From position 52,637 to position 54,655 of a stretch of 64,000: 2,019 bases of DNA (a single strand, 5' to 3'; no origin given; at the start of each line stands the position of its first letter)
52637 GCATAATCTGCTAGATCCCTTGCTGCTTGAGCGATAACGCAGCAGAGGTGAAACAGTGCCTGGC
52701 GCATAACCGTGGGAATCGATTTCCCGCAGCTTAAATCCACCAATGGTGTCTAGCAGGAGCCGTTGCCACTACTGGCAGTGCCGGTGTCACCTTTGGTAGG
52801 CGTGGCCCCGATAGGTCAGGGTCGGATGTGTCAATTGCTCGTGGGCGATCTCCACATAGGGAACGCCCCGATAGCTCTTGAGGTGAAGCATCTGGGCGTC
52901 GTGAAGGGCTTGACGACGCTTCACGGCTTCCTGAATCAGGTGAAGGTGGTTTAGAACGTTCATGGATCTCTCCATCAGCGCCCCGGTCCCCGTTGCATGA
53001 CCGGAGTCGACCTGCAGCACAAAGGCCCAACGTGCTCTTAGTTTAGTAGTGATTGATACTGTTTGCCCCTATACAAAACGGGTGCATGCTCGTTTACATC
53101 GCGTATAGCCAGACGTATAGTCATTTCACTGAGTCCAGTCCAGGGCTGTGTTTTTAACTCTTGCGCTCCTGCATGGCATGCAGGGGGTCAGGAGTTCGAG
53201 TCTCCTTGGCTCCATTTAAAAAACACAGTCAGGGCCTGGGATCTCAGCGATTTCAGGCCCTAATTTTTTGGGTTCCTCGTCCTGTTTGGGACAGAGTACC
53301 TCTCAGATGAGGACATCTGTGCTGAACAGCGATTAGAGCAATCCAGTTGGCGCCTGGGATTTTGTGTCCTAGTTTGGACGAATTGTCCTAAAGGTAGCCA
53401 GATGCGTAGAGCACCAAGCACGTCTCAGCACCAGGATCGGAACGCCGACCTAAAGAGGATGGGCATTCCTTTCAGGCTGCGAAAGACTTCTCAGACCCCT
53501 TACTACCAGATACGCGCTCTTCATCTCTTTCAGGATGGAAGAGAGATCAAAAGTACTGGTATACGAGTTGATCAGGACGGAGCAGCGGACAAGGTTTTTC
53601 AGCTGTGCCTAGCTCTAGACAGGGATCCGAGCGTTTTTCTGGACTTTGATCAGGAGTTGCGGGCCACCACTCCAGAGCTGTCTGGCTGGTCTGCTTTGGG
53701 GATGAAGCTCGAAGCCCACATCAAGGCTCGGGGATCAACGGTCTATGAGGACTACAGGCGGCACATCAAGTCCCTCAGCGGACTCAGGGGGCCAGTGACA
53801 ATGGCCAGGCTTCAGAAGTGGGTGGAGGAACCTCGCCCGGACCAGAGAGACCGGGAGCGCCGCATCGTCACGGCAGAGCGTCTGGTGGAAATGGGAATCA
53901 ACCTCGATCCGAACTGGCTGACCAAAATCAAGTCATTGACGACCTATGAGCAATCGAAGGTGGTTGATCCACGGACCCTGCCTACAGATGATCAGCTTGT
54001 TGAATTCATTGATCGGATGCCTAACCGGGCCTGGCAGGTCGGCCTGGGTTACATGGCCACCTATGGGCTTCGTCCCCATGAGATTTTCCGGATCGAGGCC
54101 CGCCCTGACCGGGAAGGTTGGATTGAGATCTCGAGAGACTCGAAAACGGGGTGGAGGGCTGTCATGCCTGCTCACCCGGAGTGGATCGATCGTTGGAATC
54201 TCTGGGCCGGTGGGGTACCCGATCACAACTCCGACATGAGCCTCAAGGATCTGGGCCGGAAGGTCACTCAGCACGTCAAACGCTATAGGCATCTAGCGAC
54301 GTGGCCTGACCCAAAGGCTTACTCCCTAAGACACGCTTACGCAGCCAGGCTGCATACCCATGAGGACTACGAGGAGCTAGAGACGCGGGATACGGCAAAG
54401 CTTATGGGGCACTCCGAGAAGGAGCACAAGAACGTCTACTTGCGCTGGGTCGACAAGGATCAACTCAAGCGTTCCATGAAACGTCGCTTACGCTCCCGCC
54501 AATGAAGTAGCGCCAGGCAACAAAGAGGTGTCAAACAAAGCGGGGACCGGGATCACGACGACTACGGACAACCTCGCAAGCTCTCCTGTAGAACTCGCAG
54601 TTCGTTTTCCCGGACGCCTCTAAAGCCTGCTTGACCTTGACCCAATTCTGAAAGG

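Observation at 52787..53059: Phage-encoded nitrogen-sensing cassette: NtcA box, glutamine-II riboswitch and GS-inactivating-factor-like gene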

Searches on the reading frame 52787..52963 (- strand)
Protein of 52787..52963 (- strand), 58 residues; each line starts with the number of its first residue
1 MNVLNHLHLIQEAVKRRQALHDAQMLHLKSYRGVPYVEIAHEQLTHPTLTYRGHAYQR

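Call 5: search_protein_families(library=pfam, proteins=[window:52787-52963:-], max_evalue=0.1)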
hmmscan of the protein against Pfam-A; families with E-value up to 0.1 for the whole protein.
window:52787-52963:- (58 aa): 1 family
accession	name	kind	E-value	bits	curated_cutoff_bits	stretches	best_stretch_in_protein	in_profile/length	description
PF14105.11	DUF4278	-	0.0049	17.6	25.3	1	29-56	26-57/57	Domain of unknown function (DUF4278)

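Call 8: search_dna_similar(query=window:52787-52963:-, collection=phages, mode=protein, max_evalue=1, max_rows=30)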
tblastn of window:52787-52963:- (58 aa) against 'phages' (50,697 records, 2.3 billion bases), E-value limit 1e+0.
Records with a match: 252; places in all: 252; records where one place covers at least 80% of the query: 252.
Best place of each record, by identity: <60% 252.
By first word of the organism name: Synechococcus 218; Cyanophage 32; Prochlorococcus 2.
By host as written in the record: Synechococcus 85; - 44; Synechococcus sp. 31; Synechococcus sp. WH7803 22; Synechococcus sp. WH8102 16; Synechococcus sp. WH 7803 13; Synechococcus sp. MW02 10; Parasynechococcus marenigrum WH 8102 7; and 14 more.
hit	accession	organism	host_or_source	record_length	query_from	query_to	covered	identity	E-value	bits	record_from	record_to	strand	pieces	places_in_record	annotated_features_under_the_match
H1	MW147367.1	Synechococcus phage S-H9-2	Synechococcus sp. WH 8102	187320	3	58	97%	46.4%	1e-8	54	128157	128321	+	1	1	hypothetical protein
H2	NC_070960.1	Synechococcus phage S-H9-2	Synechococcus sp. WH 8102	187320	3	58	97%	46.4%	1e-8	54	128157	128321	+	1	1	hypothetical protein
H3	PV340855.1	Synechococcus phage Sf-FR1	Synechococcus sp. WH8102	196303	4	58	95%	47.3%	1e-7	51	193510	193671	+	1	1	hypothetical protein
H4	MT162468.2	Synechococcus phage S-H25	Synechococcus sp. WH 8102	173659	4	58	95%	45.5%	7e-8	52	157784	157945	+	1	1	hypothetical protein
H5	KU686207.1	Synechococcus phage S-CAM22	Synechococcus sp.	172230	1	58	100%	42.4%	2e-7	50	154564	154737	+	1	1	hypothetical protein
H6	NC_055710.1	Synechococcus phage S-CAM22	Synechococcus sp.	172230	1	58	100%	42.4%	2e-7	50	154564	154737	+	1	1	hypothetical protein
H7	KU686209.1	Synechococcus phage S-CAM22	Synechococcus sp.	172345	1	58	100%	42.4%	2e-7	50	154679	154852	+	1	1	hypothetical protein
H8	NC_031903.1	Synechococcus phage S-CAM22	Synechococcus sp.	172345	1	58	100%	42.4%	2e-7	50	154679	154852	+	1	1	hypothetical protein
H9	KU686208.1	Synechococcus phage S-CAM22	Synechococcus sp.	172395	1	58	100%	42.4%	2e-7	50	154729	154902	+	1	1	hypothetical protein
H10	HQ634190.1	Cyanophage Syn2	Synechococcus sp. WH8012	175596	2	58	98%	43.1%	1e-7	51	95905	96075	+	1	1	hypothetical protein (x2)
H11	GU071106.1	Synechococcus phage Syn19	Synechococcus sp. WH8109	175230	3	58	97%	43.9%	1e-7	51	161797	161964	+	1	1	hypothetical protein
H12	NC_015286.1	Synechococcus phage Syn19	Synechococcus sp. WH8109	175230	3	58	97%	43.9%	1e-7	51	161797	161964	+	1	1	hypothetical protein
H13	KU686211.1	Synechococcus phage S-WAM2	Synechococcus sp.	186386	3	58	97%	42.9%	1e-6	48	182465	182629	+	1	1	hypothetical protein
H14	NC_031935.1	Synechococcus phage S-WAM2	Synechococcus sp.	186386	3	58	97%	42.9%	1e-6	48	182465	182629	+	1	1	hypothetical protein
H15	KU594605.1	Cyanophage S-RIM50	Synechococcus sp.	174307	3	58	97%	42.9%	1e-6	48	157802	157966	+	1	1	hypothetical protein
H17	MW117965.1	Synechococcus phage S-H38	Synechococcus sp. MW02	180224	2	58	98%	42.1%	8e-8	52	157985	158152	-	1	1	hypothetical protein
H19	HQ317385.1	Synechococcus phage S-RIM8 A.HR5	Synechococcus sp. WH7803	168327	2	58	98%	42.1%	7e-6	46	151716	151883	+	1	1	gp198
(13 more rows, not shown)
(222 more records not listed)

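Call 16: find_related_loci(query=window:52787-52963:-, collection=viral_contigs, flank=3000)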
Query window:52787-52963:- (58 aa) in viral_contigs; peptide patterns used: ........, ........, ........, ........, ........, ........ (x = any residue, [..] = any of these).
21 stretches matched a pattern, but none encodes a relative of the query by tblastn (E <= 1e-3).

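Call 18: find_homologous_proteins(query=window:52787-52963:-, max_evalue=0.001)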
Query window:52787-52963:- (58 aa): 3 proteins with E <= 0.001 among 3 candidates.
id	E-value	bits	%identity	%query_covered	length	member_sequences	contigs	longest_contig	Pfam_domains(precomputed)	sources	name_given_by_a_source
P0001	6.1e-30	119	98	100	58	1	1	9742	-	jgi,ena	-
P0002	8.5e-27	109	88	100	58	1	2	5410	-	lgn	-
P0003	4.7e-7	47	48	97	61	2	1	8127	-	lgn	-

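Call 19: find_encoding_contigs(protein=P0001, flank=5000)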
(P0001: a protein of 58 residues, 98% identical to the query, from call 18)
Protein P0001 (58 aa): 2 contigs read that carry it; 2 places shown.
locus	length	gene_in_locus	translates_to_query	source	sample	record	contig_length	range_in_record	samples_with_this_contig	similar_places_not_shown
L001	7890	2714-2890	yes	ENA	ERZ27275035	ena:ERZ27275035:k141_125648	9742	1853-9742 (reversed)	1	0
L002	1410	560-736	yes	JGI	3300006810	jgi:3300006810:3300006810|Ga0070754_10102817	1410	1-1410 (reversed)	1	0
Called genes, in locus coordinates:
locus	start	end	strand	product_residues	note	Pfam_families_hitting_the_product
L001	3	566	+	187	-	?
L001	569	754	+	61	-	-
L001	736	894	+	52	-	-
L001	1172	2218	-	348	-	-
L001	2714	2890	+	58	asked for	-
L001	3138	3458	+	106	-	PF11753:DUF3310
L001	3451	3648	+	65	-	-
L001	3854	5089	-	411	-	PF01832:Glucosaminidase, PF13529:Peptidase_C39_2 (weak)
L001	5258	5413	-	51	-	-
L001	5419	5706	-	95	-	-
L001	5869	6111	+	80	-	-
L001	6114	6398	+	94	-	-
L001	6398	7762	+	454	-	-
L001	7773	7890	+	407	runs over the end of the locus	-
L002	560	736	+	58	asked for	-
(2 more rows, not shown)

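Call 20: find_encoding_contigs(protein=P0002, flank=5000)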
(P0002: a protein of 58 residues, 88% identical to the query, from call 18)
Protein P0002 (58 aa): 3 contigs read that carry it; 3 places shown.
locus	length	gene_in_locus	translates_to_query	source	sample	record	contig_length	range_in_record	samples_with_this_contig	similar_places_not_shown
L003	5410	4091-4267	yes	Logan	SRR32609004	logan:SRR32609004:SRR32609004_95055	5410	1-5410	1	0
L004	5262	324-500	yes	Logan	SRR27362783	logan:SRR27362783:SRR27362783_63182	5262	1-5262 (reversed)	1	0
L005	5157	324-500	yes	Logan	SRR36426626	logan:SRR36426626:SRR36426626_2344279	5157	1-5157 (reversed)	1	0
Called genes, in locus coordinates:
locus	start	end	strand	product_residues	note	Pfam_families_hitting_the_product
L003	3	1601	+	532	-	?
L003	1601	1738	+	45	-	-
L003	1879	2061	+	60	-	-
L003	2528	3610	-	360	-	-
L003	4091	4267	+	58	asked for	-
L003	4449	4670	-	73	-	-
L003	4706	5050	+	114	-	PF11753:DUF3310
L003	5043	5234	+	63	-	-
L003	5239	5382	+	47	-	-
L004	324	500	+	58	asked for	-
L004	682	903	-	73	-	-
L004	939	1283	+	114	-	PF11753:DUF3310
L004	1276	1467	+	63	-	-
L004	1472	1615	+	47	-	-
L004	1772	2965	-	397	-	PF01832:Glucosaminidase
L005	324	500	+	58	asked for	-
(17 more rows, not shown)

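Call 21: find_encoding_contigs(protein=P0003, flank=5000)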
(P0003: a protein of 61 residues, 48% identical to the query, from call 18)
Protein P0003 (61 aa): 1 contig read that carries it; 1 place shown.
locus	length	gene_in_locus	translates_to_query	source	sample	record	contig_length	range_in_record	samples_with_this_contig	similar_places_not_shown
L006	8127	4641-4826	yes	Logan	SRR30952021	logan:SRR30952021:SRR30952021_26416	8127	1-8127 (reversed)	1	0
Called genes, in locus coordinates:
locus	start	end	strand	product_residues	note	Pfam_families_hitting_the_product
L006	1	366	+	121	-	?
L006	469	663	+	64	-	-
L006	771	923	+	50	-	-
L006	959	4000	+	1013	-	-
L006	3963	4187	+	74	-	-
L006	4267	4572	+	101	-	-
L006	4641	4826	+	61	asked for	-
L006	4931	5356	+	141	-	-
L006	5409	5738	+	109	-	-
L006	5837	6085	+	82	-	-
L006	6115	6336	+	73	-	-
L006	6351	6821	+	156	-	-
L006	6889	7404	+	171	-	-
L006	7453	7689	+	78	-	-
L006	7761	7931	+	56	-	-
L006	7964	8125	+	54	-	?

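Call 25: get_annotated_region(hit=H1, flank=1200)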
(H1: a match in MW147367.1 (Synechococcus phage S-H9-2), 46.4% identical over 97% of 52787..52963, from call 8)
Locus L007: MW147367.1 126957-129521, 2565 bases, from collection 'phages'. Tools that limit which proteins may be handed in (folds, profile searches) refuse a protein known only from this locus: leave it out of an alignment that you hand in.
description: Synechococcus phage S-H9-2, complete genome.
organism: Synechococcus phage S-H9-2 (NCBI taxid 2783669)
taxonomy: Viruses; Duplodnaviria; Heunggongvirae; Uroviricota; Caudoviricetes; Kyanoviridae; Yushanluvirus; Yushanluvirus satich
host: Synechococcus sp. WH 8102; source: -; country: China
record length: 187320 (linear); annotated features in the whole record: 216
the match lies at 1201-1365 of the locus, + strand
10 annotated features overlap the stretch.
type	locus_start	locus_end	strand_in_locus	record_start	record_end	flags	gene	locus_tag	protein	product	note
CDS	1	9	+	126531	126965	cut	-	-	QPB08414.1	hypothetical protein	-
CDS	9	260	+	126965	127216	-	-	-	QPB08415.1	hypothetical protein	-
CDS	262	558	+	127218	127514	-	-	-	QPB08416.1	hypothetical protein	-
CDS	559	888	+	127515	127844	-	-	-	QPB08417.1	S-adenosylmethionine decarboxylase proenzyme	-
CDS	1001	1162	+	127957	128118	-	-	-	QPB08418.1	hypothetical protein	-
CDS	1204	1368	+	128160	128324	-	-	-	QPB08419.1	hypothetical protein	-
CDS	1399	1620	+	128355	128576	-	-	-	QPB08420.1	hypothetical protein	hypothetical cyanophage protein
CDS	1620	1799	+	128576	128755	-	-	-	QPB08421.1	hypothetical protein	-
CDS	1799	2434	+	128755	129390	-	-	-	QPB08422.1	thymidylate synthase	-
CDS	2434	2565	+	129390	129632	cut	-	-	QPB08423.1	hypothetical protein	-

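Call 26: get_annotated_region(hit=H5, flank=1200)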
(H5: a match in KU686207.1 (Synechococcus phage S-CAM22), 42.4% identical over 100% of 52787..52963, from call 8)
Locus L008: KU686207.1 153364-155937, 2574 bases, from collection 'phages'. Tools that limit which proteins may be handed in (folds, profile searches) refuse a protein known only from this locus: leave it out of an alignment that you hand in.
description: Synechococcus phage S-CAM22 isolate 0210CC35, complete genome.
organism: Synechococcus phage S-CAM22 (NCBI taxid 1883365)
taxonomy: Viruses; Duplodnaviria; Heunggongvirae; Uroviricota; Caudoviricetes; Kyanoviridae; Alisovirus; Alisovirus socal22
host: Synechococcus sp.; source: -; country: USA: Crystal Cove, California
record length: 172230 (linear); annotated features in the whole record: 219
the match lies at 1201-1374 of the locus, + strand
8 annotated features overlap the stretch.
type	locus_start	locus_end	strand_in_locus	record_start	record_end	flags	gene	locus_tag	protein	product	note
CDS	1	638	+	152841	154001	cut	-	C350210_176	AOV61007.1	ribonucleotide reductase of class Ia (aerobic) beta subunit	-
CDS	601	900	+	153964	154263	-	-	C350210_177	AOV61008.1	hypothetical protein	-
CDS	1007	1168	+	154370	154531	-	-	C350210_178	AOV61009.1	hypothetical protein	-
CDS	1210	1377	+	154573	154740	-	-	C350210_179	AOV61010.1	hypothetical protein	-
CDS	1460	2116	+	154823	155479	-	-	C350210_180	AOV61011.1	transaldolase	-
CDS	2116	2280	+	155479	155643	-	-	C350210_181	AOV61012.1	hypothetical protein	gp200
CDS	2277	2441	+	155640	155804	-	-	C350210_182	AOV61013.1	hypothetical protein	gp201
CDS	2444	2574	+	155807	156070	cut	-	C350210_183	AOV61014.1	hypothetical protein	-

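Call 27: get_annotated_region(hit=H10, flank=1200)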
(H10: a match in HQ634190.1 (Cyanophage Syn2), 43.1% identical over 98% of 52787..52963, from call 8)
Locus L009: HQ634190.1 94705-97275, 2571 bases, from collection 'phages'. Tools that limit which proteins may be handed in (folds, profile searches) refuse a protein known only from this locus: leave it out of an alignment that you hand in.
description: Cyanophage Syn2 genomic sequence.
organism: Cyanophage Syn2 (NCBI taxid 536473)
taxonomy: Viruses; Duplodnaviria; Heunggongvirae; Uroviricota; Caudoviricetes; Kyanoviridae; Pontusvirus; Pontusvirus syn19
host: Synechococcus sp. WH8012; source: Sargasso Sea; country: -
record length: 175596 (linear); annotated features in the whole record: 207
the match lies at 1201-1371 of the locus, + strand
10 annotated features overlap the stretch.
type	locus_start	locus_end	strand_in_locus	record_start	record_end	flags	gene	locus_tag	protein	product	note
CDS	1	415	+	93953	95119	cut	-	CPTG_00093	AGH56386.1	ribonucleotide reductase subunit B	-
CDS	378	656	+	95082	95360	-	-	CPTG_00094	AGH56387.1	hypothetical protein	-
CDS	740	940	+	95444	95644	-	-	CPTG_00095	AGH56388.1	hypothetical protein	similar to gp196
CDS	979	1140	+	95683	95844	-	-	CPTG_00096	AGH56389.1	hypothetical protein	-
CDS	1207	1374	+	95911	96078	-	-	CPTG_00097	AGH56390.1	hypothetical protein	-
CDS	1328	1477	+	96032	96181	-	-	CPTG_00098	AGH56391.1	hypothetical protein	-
CDS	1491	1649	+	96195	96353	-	-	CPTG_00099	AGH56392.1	hypothetical protein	-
CDS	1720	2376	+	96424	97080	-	-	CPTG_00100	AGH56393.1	transaldolase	-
CDS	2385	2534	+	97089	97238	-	-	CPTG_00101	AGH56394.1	hypothetical protein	-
CDS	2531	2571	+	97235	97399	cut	-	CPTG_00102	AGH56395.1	hypothetical protein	-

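Call 28: get_annotated_region(hit=H19, flank=1200)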
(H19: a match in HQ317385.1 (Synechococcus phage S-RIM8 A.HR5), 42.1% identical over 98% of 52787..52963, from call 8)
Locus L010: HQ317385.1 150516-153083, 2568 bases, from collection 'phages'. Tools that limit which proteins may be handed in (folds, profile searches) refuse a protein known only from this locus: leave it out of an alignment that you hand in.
description: Synechococcus phage S-RIM8 A.HR5, complete genome.
organism: Synechococcus phage S-RIM8 A.HR5 (NCBI taxid 869726)
taxonomy: Viruses; Duplodnaviria; Heunggongvirae; Uroviricota; Caudoviricetes; Kyanoviridae; Neptunevirus
host: Synechococcus sp. WH7803; source: chemostat; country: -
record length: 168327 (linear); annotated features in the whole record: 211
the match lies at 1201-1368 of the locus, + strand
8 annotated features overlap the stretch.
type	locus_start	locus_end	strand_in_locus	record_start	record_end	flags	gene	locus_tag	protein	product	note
CDS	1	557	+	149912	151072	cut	-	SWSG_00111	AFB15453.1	ribonucleotide reductase subunit B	-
CDS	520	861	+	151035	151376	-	-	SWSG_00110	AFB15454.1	hypothetical protein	-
CDS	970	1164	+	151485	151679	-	-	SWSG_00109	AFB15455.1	hypothetical protein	-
CDS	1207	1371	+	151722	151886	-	-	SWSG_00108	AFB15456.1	gp198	-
CDS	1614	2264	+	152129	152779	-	-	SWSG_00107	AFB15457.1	transaldolase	-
CDS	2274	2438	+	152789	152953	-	-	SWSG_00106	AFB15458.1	gp200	-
CDS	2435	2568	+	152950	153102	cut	-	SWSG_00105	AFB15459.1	gp201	-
CDS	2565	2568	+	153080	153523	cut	-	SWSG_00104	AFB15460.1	gp202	-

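Call 29: get_annotated_region(hit=H11, flank=1200)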
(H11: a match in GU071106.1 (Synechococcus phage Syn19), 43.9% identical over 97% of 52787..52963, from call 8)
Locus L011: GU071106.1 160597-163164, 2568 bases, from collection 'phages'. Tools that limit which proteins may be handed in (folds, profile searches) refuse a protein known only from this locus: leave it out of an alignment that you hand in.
description: Synechococcus phage Syn19, complete genome.
organism: Synechococcus phage Syn19 (NCBI taxid 445684)
taxonomy: Viruses; Duplodnaviria; Heunggongvirae; Uroviricota; Caudoviricetes; Kyanoviridae; Pontusvirus; Pontusvirus syn19
host: Synechococcus sp. WH8109; source: Sargasso Sea; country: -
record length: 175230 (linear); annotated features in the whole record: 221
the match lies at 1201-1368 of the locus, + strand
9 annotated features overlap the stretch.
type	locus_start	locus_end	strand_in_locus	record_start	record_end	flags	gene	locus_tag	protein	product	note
CDS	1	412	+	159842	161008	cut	nrdB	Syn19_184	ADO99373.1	ribonucleotide reductase class Ia beta subunit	T4-LIKE GC: 204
CDS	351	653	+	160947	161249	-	-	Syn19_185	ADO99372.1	hypothetical protein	T4-LIKE GC: 659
CDS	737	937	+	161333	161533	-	-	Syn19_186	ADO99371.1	hypothetical protein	T4-LIKE GC: 936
CDS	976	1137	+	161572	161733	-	-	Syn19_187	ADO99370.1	hypothetical protein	T4-LIKE GC: 430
CDS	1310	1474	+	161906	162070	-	-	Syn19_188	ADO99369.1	hypothetical protein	T4-LIKE GC: 984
CDS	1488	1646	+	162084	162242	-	-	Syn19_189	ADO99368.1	hypothetical protein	T4-LIKE GC: 432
CDS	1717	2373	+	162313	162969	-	talC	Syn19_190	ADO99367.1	transaldolase-like protein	T4-LIKE GC: 239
CDS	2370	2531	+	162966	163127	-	-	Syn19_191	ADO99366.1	hypothetical protein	T4-LIKE GC: 662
CDS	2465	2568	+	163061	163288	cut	-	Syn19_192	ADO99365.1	hypothetical protein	T4-LIKE GC: 433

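Call 30: get_annotated_region(hit=H17, flank=1200)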
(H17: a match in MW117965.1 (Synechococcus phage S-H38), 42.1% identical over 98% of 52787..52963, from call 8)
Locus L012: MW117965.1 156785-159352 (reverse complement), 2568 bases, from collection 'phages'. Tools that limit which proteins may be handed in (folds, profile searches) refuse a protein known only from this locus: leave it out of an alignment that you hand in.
description: Synechococcus phage S-H38, complete genome.
organism: Synechococcus phage S-H38 (NCBI taxid 2783673)
taxonomy: Viruses; Duplodnaviria; Heunggongvirae; Uroviricota; Caudoviricetes; Kyanoviridae; Yellowseavirus; Yellowseavirus thirtyeight
host: Synechococcus sp. MW02; source: -; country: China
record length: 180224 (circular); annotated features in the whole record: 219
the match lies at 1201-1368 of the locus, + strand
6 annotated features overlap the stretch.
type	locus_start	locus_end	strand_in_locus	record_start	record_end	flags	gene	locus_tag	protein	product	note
CDS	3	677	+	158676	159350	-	-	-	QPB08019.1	hypothetical protein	-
CDS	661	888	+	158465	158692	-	-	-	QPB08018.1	hypothetical protein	-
CDS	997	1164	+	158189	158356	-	-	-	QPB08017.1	hypothetical protein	-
CDS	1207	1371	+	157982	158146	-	-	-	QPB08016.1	hypothetical protein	-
CDS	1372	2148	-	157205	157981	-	-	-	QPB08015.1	hypothetical protein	-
CDS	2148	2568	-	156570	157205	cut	-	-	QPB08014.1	hypothetical protein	-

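Call 58: search_protein_families(library=pfam, proteins=[L006:4641-4823:+, L007:1204-1365:+, L007:1001-1159:+, L010:1207-1368:+], max_evalue=1)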
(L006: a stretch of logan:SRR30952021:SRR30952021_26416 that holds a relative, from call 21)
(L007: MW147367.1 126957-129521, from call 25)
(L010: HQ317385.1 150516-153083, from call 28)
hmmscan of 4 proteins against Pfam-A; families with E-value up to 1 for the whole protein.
L006:4641-4823:+ (61 aa): 1 family
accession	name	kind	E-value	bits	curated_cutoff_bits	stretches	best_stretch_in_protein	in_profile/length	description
PF14105.11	DUF4278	-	0.0038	18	25.3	1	31-60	5-36/57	Domain of unknown function (DUF4278)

L007:1204-1365:+ (54 aa): 1 family
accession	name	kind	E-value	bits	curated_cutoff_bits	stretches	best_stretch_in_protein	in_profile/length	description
PF14105.11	DUF4278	-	0.00079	20.2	25.3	1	26-53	4-34/57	Domain of unknown function (DUF4278)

L007:1001-1159:+ (53 aa): 0 families

L010:1207-1368:+ (54 aa): 1 family
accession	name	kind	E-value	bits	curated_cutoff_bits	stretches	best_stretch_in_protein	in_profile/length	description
PF14105.11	DUF4278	-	0.0027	18.5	25.3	1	26-53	4-34/57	Domain of unknown function (DUF4278)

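Call 71: search_protein_families(library=phrogs, proteins=[window:52787-52963:-], max_evalue=0.001)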
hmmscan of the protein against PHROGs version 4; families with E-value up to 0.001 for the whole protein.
window:52787-52963:- (58 aa): 1 family
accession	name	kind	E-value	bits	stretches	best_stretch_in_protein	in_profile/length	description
phrog_545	-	unknown function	4.1e-17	62.9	1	4-57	1-54/55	-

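Call 73: search_protein_families(library=ncbifam, proteins=[window:52787-52963:-, L003:2528-3610:-], max_evalue=10)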
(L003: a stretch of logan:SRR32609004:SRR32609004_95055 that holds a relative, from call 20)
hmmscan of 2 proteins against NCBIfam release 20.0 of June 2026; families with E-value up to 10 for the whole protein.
window:52787-52963:- (58 aa): 0 families

L003:2528-3610:- (360 aa): 0 families

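Call 88: search_solved_structures(query=window:52790-52963:-, max_evalue=10)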
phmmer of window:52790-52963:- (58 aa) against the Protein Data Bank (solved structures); distinct sequences matched with E-value up to 10: 0.

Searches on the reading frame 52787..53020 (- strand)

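Call 5: search_protein_families(library=pfam, proteins=[window:52787-53020:-], max_evalue=0.1)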
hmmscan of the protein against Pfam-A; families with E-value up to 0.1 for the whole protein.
window:52787-53020:- (77 aa): 1 family
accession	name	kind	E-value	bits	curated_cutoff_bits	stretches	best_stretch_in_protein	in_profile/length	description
PF14105.11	DUF4278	-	0.0092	16.8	25.3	1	48-75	26-57/57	Domain of unknown function (DUF4278)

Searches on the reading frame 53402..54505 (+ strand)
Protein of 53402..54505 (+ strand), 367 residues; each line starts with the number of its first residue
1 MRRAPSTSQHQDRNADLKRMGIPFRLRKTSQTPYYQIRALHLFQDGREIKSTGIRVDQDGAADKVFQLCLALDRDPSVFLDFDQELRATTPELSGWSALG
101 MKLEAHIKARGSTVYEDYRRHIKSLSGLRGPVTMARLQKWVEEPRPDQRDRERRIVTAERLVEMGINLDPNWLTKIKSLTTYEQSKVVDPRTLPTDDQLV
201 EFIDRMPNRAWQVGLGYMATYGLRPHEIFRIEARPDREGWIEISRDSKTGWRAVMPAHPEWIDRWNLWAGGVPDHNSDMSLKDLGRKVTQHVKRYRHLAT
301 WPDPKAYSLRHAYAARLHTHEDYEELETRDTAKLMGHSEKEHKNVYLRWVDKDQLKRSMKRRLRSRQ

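Call 5: search_protein_families(library=pfam, proteins=[window:53402-54505:+], max_evalue=0.1)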
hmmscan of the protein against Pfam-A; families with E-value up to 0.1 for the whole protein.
window:53402-54505:+ (367 aa): 0 families

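Call 71: search_protein_families(library=phrogs, proteins=[window:53402-54505:+], max_evalue=0.001)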
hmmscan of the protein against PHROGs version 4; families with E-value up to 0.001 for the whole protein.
window:53402-54505:+ (367 aa): 0 families

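Call 72: search_solved_structures(query=window:53402-54505:+, max_evalue=10)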
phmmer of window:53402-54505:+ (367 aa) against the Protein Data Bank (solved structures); distinct sequences matched with E-value up to 10: 1.
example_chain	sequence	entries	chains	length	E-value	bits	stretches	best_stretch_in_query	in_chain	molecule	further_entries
9i5v_I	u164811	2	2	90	1.2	11.3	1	245-302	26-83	Small ribosomal subunit protein bS18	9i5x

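Call 73: search_protein_families(library=ncbifam, proteins=[window:53402-54505:+], max_evalue=10)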
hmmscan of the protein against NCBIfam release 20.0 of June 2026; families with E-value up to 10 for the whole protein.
window:53402-54505:+ (367 aa): 0 families
